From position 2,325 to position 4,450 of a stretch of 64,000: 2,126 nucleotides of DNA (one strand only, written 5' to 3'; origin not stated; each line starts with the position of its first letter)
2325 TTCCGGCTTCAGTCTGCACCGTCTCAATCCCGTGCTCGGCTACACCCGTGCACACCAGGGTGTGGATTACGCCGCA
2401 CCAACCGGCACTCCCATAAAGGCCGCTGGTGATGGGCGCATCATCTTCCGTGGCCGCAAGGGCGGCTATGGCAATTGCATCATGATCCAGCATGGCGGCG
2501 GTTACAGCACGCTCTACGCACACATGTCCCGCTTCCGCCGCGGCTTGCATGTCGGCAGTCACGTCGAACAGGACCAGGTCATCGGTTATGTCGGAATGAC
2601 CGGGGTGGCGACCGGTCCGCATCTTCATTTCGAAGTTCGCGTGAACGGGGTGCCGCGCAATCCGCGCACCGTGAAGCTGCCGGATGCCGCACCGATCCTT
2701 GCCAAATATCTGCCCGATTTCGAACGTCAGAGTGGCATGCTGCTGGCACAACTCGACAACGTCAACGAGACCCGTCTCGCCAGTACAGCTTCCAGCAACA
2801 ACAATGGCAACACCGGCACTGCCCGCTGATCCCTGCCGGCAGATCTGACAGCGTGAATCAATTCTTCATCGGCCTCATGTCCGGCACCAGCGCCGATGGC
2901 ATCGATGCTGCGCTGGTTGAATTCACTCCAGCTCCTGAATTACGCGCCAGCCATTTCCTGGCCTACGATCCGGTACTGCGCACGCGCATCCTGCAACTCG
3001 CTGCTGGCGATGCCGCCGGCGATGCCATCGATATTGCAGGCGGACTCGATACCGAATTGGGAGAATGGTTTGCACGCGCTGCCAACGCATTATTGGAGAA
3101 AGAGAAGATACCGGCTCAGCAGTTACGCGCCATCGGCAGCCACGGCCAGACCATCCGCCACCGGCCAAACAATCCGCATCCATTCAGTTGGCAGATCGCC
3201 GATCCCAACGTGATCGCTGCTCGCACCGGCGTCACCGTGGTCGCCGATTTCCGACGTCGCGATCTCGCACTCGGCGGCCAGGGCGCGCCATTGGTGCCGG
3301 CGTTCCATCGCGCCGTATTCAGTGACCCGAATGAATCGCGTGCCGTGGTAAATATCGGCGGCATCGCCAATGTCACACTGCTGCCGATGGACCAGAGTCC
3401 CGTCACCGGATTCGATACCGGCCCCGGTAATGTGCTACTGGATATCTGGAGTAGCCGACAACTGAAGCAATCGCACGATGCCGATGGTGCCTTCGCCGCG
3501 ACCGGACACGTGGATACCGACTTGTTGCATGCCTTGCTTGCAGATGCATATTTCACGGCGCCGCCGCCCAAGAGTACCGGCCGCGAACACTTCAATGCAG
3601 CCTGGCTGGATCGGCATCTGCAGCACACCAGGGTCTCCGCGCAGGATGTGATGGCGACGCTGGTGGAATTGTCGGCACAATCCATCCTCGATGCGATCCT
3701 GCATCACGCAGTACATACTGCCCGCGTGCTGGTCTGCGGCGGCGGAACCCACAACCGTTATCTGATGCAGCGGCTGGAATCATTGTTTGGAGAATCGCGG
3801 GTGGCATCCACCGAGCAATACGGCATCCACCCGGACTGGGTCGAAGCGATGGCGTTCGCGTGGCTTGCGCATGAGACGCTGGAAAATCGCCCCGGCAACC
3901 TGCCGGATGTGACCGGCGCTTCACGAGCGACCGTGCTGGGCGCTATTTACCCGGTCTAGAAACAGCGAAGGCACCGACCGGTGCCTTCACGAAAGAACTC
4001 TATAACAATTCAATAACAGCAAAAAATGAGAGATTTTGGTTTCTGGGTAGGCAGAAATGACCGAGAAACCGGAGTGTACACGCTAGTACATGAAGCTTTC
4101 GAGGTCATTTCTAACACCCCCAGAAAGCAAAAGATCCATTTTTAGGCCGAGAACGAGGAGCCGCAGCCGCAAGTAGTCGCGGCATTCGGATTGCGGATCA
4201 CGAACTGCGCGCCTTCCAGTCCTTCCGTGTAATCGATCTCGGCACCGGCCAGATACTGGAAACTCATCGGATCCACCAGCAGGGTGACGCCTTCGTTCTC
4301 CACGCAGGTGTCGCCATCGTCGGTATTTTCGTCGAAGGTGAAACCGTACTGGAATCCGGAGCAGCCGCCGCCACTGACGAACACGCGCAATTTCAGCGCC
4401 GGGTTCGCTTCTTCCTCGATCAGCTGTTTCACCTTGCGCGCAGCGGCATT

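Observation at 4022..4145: A ~124-bp long-hairpin repeat element present twice in the window (MITE/REP-like, built like a bidirectional terminator)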

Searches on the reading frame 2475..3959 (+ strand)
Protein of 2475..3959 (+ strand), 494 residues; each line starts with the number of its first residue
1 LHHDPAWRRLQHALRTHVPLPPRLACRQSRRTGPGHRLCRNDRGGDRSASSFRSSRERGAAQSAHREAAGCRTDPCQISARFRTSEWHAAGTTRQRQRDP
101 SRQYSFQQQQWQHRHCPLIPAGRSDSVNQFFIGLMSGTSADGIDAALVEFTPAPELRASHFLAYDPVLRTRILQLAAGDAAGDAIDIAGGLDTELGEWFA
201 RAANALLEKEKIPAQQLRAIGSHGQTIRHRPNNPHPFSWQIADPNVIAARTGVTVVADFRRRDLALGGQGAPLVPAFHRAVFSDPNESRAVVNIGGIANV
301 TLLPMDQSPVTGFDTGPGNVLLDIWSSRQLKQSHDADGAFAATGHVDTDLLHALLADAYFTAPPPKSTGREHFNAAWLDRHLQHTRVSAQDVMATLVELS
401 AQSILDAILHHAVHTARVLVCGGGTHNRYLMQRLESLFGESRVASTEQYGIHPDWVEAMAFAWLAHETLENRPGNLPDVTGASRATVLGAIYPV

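Call 11: search_protein_families(library=ncbifam, proteins=[window:2475-3959:+])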
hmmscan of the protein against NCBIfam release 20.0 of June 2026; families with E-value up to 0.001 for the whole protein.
window:2475-3959:+ (494 aa): 14 families
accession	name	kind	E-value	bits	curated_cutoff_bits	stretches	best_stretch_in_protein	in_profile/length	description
NF007139.0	PRK09585.1-3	equivalog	9.5e-152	505.4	367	1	128-493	3-369/370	anhydro-N-acetylmuramic acid kinase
NF007138.0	PRK09585.1-1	equivalog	5.3e-128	427.2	588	1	131-494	6-367/370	anhydro-N-acetylmuramic acid kinase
NF007148.0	PRK09585.3-2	equivalog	1e-122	409.6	387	1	128-493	8-384/386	anhydro-N-acetylmuramic acid kinase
NF007140.0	PRK09585.1-4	equivalog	1.6e-104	350.1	605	1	125-493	10-381/382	anhydro-N-acetylmuramic acid kinase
NF007143.0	PRK09585.2-2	equivalog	3.8e-96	322.2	533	1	131-492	3-379/382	anhydro-N-acetylmuramic acid kinase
NF007146.0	PRK09585.2-6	equivalog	1.1e-93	314.2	440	1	132-493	4-367/391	anhydro-N-acetylmuramic acid kinase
NF007151.0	PRK09585.3-6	equivalog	8.7e-90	301.3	599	1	129-491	13-394/396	anhydro-N-acetylmuramic acid kinase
NF007141.0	PRK09585.1-5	equivalog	1.6e-89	300.4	352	1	131-489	6-362/370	anhydro-N-acetylmuramic acid kinase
NF007142.0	PRK09585.2-1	equivalog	3.1e-84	283.1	435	1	129-492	4-380/384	anhydro-N-acetylmuramic acid kinase AnmK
NF007145.0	PRK09585.2-5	equivalog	4.9e-78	263.1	514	1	132-490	4-374/379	anhydro-N-acetylmuramic acid kinase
NF007149.0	PRK09585.3-4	equivalog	9.3e-72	242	616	1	130-481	18-386/399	anhydro-N-acetylmuramic acid kinase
NF007147.0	PRK09585.3-1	equivalog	2.3e-71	240.8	822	1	132-493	4-363/393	anhydro-N-acetylmuramic acid kinase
NF007150.0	PRK09585.3-5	equivalog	1e-67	228.8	585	1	132-490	6-381/393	anhydro-N-acetylmuramic acid kinase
NF007144.0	PRK09585.2-3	equivalog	6.6e-65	219.6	436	1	131-492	8-356/358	anhydro-N-acetylmuramic acid kinase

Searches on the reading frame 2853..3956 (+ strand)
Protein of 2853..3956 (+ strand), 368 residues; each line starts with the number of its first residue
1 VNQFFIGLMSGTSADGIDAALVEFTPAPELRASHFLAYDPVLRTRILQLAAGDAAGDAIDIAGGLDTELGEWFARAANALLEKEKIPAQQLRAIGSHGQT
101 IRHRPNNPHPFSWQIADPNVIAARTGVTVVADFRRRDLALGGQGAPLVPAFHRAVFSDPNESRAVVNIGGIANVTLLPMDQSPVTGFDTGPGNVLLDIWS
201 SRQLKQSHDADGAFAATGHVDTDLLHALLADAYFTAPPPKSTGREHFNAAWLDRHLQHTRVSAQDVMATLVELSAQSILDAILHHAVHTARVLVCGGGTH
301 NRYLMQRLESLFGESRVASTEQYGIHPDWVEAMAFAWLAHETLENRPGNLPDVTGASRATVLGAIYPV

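Call 64: find_homologous_proteins(query=window:2853-3956:+, max_evalue=1e-60)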
Query window:2853-3956:+ (368 aa): 7991 proteins with E <= 1e-60 among 8000 candidates; the best 120 are listed.
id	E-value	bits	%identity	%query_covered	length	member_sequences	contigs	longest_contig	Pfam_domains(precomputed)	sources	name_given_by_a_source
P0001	5.7e-244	827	99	100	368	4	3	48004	PF03702.21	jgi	jgi:anhydro-N-acetylmuramic acid kinase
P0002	2.0e-205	700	84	100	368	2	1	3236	PF03702.21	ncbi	ncbi:MAG: anhydro-N-acetylmuramic acid kinase [Gammaproteobacteria bacterium]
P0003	1.6e-198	677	80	100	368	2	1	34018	PF03702.21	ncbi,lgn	ncbi:MAG: anhydro-N-acetylmuramic acid kinase [Gammaproteobacteria bacterium]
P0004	1.3e-197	674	83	98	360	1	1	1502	PF03702.21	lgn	-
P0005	1.9e-194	664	81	100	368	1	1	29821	PF03702.21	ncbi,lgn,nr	ncbi:MAG TPA: anhydro-N-acetylmuramic acid kinase [Gammaproteobacteria bacterium]|nr:anhydro-N-acety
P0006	1.6e-193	661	80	99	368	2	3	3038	PF03702.21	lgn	-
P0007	1.1e-187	641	76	100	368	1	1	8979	PF03702.21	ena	-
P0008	1.3e-184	631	77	100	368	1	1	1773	PF03702.21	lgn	-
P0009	5.9e-183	626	76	100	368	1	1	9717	PF03702.21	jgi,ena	-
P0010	7.7e-179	612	76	98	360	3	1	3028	PF03702.21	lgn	-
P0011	9.3e-177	605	74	100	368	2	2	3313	PF03702.21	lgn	-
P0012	5.6e-176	603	75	100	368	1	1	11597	PF03702.21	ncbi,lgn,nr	ncbi:MAG TPA: anhydro-N-acetylmuramic acid kinase [Gammaproteobacteria bacterium]|nr:anhydro-N-acety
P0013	1.0e-170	586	72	100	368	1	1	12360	PF03702.21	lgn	-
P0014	1.7e-150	519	64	99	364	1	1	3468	PF03702.21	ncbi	ncbi:MAG: anhydro-N-acetylmuramic acid kinase, partial [Gammaproteobacteria bacterium]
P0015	3.1e-150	518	63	100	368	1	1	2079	PF03702.21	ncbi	ncbi:MAG: anhydro-N-acetylmuramic acid kinase [Gammaproteobacteria bacterium]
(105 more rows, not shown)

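Call 65: find_encoding_contigs(protein=P0003, flank=2500, max_places=2)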
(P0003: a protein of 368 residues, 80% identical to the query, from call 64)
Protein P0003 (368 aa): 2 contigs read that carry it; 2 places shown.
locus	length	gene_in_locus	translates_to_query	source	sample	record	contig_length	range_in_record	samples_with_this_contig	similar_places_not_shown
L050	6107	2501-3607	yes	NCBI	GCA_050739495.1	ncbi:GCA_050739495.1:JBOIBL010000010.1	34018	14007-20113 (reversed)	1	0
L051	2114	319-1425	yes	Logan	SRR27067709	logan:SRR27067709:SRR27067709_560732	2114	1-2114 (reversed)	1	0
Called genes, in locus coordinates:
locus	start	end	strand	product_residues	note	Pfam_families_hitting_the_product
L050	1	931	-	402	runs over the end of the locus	PF00579:tRNA-synt_1b, PF22421:SYY_C-terminal (weak), PF01479:S4 (weak), PF13275:S4_2 (weak)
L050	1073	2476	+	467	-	PF04225:LysM_OapA (weak), PF19425:Csd3_N2, PF01551:Peptidase_M23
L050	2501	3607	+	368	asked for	PF03702:AnmK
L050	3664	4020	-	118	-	PF01521:Fe-S_biosyn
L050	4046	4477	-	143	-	PF04519:Bactofilin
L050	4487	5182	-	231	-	PF20570:DUF6779 (weak), PF20567:DUF6776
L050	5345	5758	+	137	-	PF03653:UPF0093, PF05425:CopD (weak)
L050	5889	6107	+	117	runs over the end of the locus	PF13473:Cupredoxin_1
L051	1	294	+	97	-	?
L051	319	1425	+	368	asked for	PF03702:AnmK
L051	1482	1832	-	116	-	PF01521:Fe-S_biosyn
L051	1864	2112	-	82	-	?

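Call 66: find_encoding_contigs(protein=P0005, flank=2500, max_places=2)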
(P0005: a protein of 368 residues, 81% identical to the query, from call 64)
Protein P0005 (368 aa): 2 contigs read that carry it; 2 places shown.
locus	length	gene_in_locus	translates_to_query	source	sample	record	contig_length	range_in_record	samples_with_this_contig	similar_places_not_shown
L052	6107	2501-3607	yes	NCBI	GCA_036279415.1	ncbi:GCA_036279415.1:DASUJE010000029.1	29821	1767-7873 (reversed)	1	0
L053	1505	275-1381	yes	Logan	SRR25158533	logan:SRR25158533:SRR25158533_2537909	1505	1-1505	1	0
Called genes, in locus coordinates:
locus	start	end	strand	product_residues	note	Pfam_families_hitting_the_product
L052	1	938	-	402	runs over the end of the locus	PF00579:tRNA-synt_1b, PF01479:S4, PF13275:S4_2 (weak)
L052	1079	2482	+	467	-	PF04225:LysM_OapA (weak), PF19425:Csd3_N2, PF01551:Peptidase_M23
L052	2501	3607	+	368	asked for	PF03702:AnmK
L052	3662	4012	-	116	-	PF01521:Fe-S_biosyn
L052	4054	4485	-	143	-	PF04519:Bactofilin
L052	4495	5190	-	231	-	PF20570:DUF6779 (weak), PF20567:DUF6776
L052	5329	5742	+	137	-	PF03653:UPF0093, PF05425:CopD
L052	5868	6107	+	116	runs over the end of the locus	PF13473:Cupredoxin_1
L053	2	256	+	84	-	?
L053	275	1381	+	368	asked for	PF03702:AnmK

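Call 67: find_encoding_contigs(protein=P0002, flank=2500, max_places=2)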
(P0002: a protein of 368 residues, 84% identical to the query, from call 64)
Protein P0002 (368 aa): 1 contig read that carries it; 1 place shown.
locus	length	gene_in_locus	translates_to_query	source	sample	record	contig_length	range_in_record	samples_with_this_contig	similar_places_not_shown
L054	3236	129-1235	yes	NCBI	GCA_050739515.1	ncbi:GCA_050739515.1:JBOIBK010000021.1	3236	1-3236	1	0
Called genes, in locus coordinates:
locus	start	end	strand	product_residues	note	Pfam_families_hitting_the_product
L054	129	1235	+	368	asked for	PF03702:AnmK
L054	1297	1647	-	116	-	PF01521:Fe-S_biosyn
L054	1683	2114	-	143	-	PF04519:Bactofilin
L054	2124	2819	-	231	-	PF20570:DUF6779 (weak), PF20567:DUF6776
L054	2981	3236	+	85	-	PF03653:UPF0093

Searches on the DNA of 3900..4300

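Call 45: search_rna_families(source=window, start=3900, end=4300, threshold=evalue, max_evalue=10, show_alignments=3)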
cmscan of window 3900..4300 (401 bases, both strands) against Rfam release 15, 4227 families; matches with E-value up to 10: 3.
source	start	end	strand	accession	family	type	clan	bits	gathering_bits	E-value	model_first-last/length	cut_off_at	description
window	3963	3996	-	RF04211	MIR5185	Gene; miRNA;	-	15.3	101.7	3.2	1-111/111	no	MIR5185 microRNA precursor family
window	4015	4150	+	RF03243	mir-2731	Gene; miRNA;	-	14.1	80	6.7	1-91/91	no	mir-2731 microRNA precursor family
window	4038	4091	-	RF02228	sX9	Gene; sRNA;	-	12.3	44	10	1-76/76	no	Xanthomonas sRNA sX9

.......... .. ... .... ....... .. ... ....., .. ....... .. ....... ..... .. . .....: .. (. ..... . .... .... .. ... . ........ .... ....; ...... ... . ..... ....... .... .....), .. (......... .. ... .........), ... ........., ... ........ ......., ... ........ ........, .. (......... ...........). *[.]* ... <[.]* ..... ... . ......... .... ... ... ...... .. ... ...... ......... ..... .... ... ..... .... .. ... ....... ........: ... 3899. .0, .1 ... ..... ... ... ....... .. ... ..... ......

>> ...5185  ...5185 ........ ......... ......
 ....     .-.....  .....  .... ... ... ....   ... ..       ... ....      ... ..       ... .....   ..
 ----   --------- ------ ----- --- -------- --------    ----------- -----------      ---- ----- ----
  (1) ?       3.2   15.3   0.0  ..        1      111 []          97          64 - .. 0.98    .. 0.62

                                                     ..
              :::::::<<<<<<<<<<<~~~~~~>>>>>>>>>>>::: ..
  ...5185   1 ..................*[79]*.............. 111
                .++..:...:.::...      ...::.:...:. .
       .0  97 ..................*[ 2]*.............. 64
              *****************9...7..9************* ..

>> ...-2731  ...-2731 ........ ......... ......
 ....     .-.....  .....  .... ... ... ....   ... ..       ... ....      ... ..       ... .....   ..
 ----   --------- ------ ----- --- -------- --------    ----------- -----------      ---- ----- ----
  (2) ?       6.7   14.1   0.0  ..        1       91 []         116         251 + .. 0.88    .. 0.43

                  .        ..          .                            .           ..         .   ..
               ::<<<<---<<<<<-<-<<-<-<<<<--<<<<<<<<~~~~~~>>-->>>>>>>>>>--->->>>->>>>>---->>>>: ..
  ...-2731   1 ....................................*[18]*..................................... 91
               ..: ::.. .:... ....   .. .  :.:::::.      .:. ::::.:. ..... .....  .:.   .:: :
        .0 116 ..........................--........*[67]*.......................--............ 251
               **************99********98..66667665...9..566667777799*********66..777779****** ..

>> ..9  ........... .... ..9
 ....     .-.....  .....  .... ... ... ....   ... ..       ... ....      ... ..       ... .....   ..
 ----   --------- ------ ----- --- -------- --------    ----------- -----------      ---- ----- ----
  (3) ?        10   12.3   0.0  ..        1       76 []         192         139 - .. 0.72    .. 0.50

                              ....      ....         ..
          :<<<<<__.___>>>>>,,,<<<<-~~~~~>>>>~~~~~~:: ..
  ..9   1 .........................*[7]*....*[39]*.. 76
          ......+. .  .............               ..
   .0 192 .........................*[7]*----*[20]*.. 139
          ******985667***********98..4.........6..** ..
